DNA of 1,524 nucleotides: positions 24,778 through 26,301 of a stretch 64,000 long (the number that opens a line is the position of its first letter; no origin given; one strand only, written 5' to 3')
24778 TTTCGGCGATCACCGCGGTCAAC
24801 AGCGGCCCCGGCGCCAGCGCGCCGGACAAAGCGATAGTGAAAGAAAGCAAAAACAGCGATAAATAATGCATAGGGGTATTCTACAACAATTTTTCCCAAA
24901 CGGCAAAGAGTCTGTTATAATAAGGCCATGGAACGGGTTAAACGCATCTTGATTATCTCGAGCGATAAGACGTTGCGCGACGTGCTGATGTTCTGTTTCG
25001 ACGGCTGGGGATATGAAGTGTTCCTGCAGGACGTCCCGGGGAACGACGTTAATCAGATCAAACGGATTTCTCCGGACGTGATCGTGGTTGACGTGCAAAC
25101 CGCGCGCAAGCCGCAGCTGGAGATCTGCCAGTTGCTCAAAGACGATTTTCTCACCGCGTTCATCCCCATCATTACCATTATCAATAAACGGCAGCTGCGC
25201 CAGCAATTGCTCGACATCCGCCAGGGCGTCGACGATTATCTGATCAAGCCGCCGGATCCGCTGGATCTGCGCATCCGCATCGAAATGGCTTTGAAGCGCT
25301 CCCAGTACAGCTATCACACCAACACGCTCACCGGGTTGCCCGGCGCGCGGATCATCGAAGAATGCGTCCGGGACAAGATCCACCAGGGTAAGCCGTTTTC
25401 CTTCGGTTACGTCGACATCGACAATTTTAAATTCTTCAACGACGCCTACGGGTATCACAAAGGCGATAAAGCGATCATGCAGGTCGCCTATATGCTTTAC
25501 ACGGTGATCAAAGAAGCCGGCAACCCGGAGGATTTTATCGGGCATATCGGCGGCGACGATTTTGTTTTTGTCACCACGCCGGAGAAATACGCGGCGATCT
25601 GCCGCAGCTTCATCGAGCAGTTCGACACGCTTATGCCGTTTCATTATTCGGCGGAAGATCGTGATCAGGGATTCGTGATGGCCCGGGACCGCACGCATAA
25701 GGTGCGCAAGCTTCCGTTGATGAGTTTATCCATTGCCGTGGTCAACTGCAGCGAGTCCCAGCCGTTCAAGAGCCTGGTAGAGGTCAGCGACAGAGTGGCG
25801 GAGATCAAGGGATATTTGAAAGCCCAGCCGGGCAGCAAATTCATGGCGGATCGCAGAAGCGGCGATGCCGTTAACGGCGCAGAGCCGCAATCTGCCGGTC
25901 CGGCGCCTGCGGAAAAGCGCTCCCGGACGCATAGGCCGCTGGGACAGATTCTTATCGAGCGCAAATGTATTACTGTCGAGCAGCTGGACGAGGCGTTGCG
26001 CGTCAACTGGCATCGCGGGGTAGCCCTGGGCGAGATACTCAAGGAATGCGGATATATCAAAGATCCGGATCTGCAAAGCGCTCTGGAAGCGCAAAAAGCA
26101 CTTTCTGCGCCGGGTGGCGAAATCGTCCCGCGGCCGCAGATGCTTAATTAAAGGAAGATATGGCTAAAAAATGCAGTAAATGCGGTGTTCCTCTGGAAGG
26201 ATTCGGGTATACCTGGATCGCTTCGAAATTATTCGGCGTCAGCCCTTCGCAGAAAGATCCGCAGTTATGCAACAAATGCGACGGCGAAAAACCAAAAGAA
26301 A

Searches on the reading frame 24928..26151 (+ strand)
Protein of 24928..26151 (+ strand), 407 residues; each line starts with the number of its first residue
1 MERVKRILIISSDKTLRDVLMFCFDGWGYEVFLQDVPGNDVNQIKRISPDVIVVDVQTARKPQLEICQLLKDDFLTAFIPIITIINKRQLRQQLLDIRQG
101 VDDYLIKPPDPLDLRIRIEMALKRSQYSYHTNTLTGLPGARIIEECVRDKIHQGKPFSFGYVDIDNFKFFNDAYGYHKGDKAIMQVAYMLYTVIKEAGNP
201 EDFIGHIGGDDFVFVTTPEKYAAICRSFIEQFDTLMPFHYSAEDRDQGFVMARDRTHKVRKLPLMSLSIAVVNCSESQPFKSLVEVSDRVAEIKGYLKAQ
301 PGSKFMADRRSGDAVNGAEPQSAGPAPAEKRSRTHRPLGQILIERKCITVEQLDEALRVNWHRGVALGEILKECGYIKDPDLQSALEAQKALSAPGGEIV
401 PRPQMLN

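Call 36: search_protein_families(library=pfam, max_evalue=0.00001, proteins=[window:24928-26151:+])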
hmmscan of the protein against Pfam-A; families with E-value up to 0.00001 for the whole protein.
window:24928-26151:+ (407 aa): 2 families
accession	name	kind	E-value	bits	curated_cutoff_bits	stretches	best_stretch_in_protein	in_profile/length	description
PF00990.26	GGDEF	-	1.1e-13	51.8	23.8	1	131-232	3-106/161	Diguanylate cyclase, GGDEF domain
PF00072.30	Response_reg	-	1.6e-06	28.6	30.2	1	7-118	1-110/111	Response regulator receiver domain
